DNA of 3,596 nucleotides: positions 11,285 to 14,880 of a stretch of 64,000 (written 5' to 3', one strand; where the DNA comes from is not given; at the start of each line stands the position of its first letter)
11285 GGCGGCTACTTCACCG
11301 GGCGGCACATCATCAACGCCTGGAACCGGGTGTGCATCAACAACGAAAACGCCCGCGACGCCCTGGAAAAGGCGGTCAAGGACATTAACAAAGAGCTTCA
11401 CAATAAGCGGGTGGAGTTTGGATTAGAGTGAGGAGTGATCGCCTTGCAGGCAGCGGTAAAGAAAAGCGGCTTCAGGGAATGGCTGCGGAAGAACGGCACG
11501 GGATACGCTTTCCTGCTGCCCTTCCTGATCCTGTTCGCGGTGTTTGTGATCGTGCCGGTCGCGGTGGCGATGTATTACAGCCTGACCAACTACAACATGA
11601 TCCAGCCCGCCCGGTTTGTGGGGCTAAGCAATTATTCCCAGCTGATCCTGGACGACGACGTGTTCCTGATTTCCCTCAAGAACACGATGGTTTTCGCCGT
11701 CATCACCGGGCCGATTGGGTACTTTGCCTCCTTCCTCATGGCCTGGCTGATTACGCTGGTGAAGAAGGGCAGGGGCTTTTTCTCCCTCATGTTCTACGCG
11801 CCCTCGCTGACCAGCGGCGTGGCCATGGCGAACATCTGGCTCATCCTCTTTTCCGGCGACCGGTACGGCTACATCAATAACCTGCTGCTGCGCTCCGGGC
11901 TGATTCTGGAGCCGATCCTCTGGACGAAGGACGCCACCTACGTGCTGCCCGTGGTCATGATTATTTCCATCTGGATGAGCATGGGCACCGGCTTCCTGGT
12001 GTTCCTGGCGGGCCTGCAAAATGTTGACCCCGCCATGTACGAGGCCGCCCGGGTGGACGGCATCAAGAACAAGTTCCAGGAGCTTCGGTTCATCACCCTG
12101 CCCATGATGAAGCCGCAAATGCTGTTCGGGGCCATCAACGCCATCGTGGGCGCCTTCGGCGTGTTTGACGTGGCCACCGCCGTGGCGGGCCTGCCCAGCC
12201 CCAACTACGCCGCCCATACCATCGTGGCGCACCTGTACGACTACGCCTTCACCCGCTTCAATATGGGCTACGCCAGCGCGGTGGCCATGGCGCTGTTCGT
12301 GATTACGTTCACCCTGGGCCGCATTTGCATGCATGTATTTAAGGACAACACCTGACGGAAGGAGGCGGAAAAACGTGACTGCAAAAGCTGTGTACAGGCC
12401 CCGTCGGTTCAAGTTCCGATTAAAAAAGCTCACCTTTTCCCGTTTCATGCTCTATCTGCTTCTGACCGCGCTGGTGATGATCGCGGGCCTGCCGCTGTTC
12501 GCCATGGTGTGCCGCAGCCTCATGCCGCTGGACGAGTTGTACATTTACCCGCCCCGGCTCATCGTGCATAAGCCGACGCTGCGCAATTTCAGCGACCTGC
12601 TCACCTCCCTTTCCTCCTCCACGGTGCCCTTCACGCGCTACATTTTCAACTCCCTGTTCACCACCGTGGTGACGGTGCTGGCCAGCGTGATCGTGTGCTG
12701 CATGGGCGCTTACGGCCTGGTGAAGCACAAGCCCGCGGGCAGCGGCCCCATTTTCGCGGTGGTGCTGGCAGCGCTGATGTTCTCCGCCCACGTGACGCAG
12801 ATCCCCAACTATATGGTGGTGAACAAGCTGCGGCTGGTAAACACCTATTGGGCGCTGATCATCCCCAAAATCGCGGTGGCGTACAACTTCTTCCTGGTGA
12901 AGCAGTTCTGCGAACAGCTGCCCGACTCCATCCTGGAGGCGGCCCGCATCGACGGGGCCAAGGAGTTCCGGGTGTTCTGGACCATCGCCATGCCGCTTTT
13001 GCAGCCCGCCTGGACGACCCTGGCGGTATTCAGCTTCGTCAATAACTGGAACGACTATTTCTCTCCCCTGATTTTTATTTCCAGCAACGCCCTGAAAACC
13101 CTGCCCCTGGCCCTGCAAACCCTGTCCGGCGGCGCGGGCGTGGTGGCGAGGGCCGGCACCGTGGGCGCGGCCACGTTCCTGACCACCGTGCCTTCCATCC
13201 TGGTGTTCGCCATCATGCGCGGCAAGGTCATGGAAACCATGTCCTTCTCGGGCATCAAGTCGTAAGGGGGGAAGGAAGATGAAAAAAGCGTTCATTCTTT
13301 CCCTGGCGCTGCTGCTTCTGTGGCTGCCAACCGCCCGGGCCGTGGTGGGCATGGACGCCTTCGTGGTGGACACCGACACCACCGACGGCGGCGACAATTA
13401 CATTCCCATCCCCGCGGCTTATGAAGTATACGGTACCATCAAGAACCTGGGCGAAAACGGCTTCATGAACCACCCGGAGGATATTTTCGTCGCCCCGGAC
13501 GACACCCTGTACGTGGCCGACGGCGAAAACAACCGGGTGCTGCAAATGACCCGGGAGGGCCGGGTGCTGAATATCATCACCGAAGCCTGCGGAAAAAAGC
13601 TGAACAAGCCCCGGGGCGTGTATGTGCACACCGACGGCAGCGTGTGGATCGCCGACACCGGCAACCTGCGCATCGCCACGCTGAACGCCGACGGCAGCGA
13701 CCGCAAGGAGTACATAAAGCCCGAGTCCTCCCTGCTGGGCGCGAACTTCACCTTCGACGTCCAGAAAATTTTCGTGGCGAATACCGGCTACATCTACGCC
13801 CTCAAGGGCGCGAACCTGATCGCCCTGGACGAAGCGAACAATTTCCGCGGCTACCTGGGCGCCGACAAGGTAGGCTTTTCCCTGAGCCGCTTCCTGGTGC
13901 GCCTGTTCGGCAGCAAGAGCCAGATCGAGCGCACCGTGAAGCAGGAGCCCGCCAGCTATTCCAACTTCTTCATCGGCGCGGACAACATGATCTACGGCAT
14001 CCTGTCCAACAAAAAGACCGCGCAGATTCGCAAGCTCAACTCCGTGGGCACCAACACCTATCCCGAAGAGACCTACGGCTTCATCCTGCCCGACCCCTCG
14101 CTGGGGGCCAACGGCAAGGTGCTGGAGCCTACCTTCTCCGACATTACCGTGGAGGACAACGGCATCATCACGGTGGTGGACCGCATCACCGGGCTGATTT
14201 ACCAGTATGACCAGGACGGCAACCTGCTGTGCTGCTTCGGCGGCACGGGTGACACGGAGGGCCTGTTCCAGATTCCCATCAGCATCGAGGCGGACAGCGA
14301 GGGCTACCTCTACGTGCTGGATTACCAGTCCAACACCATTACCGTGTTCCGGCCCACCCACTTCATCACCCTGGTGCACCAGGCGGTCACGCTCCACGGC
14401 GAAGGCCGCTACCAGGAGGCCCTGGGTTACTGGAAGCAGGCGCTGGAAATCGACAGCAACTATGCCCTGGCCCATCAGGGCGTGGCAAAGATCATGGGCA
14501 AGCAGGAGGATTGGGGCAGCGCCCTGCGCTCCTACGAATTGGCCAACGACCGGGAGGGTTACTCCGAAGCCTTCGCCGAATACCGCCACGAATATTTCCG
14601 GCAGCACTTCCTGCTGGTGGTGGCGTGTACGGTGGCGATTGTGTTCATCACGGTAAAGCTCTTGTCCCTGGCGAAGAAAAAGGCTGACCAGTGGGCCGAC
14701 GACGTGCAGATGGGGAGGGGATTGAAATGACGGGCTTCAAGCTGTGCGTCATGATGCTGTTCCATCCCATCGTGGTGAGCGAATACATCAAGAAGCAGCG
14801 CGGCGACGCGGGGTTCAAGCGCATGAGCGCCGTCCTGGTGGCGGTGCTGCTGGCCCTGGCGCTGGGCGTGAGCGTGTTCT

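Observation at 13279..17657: NHL/TPR membrane protein + Yip1 protein + 708-aa secreted protein co-transcribed between two ATPase-less sugar importers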

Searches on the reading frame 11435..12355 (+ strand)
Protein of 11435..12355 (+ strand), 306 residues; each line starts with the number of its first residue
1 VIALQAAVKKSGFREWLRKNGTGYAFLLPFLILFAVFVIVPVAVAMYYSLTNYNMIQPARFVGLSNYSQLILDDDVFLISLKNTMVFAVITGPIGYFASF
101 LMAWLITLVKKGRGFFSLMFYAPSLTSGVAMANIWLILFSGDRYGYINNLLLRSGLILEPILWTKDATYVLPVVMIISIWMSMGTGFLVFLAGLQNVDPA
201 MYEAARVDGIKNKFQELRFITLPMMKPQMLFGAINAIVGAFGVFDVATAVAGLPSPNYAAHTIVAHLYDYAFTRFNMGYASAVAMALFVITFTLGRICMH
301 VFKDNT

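Call 9: search_protein_families(library=pfam, proteins=[window:11435-12355:+], max_evalue=0.01)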
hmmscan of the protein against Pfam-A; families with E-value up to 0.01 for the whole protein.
window:11435-12355:+ (306 aa): 1 family
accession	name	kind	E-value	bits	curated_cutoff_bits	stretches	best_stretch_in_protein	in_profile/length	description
PF00528.27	BPD_transp_1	-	2e-12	47.7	26.4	1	96-294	2-169/184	Binding-protein-dependent transport system inner membrane component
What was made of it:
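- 11435..12355 (+): Permease 1a (UgpA/MalF-type CUT1 membrane domain). BPD_transp_1 2e-12 (call 9).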

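Call 107: search_protein_families(library=ncbifam, proteins=[window:11435-12355:+], max_evalue=0.001)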
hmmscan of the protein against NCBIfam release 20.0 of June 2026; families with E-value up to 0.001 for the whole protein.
window:11435-12355:+ (306 aa): 5 families
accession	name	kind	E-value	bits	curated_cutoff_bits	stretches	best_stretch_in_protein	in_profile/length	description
NF007852.0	PRK10561.1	equivalog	1.8e-24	87.1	335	1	14-294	5-280/295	sn-glycerol-3-phosphate ABC transporter permease UgpA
NF040931.1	ABC_arch_GlcT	equivalog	6.5e-24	85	360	1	32-291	6-260/278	glucose ABC transporter permease GlcT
NF008232.0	PRK10999.1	equivalog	1.6e-06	27.1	392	1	61-301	264-514/520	maltose ABC transporter permease MalF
TIGR01581.1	Mo_ABC_porter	hypoth_equivalog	8.3e-06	25.4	210.3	1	84-293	30-221/225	ABC transporter permease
TIGR02141.1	modB_ABC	equivalog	0.0002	21.1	182.6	1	80-296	3-198/208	molybdate ABC transporter permease subunit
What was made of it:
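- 11435..12355 (+): NCBIfam UgpA/GlcT-like (call 107).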

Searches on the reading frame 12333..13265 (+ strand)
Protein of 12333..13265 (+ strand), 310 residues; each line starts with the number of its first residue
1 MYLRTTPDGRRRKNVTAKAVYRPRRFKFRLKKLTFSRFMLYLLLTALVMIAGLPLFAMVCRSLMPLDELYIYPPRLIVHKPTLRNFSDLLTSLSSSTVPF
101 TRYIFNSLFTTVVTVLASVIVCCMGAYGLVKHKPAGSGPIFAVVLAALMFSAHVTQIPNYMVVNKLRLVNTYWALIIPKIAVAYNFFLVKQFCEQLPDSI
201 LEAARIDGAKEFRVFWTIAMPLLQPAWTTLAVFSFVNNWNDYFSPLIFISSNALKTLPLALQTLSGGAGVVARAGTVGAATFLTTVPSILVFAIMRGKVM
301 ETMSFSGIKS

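Call 9: search_protein_families(library=pfam, proteins=[window:12333-13265:+], max_evalue=0.01)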
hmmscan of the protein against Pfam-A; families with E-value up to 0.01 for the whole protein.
window:12333-13265:+ (310 aa): 1 family
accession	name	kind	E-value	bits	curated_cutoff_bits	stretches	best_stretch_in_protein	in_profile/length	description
PF00528.27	BPD_transp_1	-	1.5e-11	44.8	26.4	1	139-295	31-175/184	Binding-protein-dependent transport system inner membrane component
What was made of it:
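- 12333..13265 (+): Permease 1b (UgpE/MalG-type). BPD_transp_1 1.5e-11 (call 9).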

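Call 107: search_protein_families(library=ncbifam, proteins=[window:12333-13265:+], max_evalue=0.001)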
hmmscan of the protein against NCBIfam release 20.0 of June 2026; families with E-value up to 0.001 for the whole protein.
window:12333-13265:+ (310 aa): 14 families
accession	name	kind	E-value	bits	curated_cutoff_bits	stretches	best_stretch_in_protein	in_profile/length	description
NF008210.0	PRK10973.1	equivalog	3.6e-34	118.7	297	1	38-298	11-271/281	sn-glycerol-3-phosphate ABC transporter permease UgpE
NF040932.1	ABC_arch_GlcU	equivalog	8.1e-32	110.9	340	1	38-295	3-256/272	glucose ABC transporter permease GlcU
NF008231.0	PRK10998.1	equivalog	1.5e-10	41.2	261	1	88-309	69-295/296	maltose ABC transporter permease MalG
NF043073.1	MMSYN1_0195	equivalog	2e-08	32.9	1250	1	97-242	52-199/1021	spermidine/putrescine ABC transporter permease/substrate-binding protein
NF007047.0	PRK09500.1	equivalog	1.4e-07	31.3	326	1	104-274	60-230/257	spermidine/putrescine ABC transporter permease PotC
TIGR01581.1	Mo_ABC_porter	hypoth_equivalog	1.4e-07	31.2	210.3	1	145-262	76-197/225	ABC transporter permease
TIGR02141.1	modB_ABC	equivalog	5e-07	29.6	182.6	1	150-261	59-173/208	molybdate ABC transporter permease subunit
NF006939.0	PRK09421.1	equivalog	1.5e-05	24.5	262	1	195-269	118-194/230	molybdate ABC transporter permease subunit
NF011624.0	PRK15050.1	equivalog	1.5e-05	24.2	247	1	166-265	155-255/297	2-aminoethylphosphonate ABC transporter permease subunit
NF008232.0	PRK10999.1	equivalog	1.6e-05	23.8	392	1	183-243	388-448/520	maltose ABC transporter permease MalF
TIGR02139.1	permease_CysT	equivalog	1.8e-05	24.5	246.1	1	156-253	116-214/265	sulfate ABC transporter permease subunit CysT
NF007852.0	PRK10561.1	equivalog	3.2e-05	23.9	335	1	181-244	169-232/295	sn-glycerol-3-phosphate ABC transporter permease UgpA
NF008208.0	PRK10971.1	equivalog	0.00039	20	415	0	158-253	126-222/277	sulfate/thiosulfate ABC transporter permease CysT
NF007044.0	PRK09497.1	equivalog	0.00094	18.7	348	0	162-226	140-206/285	spermidine/putrescine ABC transporter permease PotB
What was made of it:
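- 12333..13265 (+): NCBIfam UgpE/GlcU-like (call 107).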

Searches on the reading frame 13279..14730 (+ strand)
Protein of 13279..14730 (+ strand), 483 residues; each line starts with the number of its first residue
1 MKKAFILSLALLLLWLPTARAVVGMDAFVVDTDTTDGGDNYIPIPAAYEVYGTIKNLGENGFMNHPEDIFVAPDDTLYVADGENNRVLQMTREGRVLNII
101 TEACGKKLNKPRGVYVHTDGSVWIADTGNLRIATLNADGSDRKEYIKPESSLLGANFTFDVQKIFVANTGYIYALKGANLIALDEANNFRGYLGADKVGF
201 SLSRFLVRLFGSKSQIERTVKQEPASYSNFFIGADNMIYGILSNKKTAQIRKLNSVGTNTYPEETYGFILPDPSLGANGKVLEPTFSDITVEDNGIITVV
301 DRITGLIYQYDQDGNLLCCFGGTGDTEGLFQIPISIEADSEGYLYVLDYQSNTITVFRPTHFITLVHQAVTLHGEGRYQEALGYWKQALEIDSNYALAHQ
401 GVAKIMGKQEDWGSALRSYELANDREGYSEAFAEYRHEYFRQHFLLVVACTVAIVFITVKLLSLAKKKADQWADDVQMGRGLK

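Call 9: search_protein_families(library=pfam, proteins=[window:13279-14730:+], max_evalue=0.01)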
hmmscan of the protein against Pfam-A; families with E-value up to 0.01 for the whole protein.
window:13279-14730:+ (483 aa): 8 families
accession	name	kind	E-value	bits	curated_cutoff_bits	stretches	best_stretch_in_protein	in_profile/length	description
PF01436.27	NHL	-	2.8e-14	52.8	20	2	108-132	1-25/28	NHL repeat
PF25021.1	TEN_NHL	-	3.1e-06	26.8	27.1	0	106-133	327-354/357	Teneurin NHL domain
PF07719.23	TPR_2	-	1.5e-05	25.2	27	1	367-394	6-33/34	Tetratricopeptide repeat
PF13414.12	TPR_11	-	0.00015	21.8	26.8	1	375-409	7-41/42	TPR repeat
PF24684.1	Vgb_lyase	-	0.00023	20.5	50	1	66-140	141-212/290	Virginiamycin B lyase family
PF00515.34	TPR_1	-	0.00031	20.9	27.8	1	368-395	7-34/34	Tetratricopeptide repeat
PF13424.12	TPR_12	-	0.00053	20.6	30.1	1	363-420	4-69/77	Tetratricopeptide repeat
PF08450.18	SGL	-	0.006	16.6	26.3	0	74-149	145-224/246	SMP-30/Gluconolactonase/LRE-like region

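Call 10: search_protein_families(library=ncbifam, proteins=[window:13279-14730:+], max_evalue=0.01)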
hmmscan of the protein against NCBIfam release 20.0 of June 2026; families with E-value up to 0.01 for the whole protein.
window:13279-14730:+ (483 aa): 4 families
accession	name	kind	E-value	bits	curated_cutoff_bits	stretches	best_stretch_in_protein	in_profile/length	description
NF035926.1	scyF_NHL_VPEP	equivalog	2e-14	53.6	350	2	289-367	204-284/376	scytonemin biosynthesis PEP-CTERM protein ScyF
NF033206.1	ScyE_fam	subfamily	5.5e-08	32.7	80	1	106-178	5-92/333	ScyD/ScyE family protein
NF047780.1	LIC12708_fam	subfamily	4e-06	25.9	150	0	61-102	54-94/391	LIC_12708 family protein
TIGR04510.1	mod_pep_cyc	subfamily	0.00015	20.5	400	1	369-422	405-458/814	putative peptide modification system cyclase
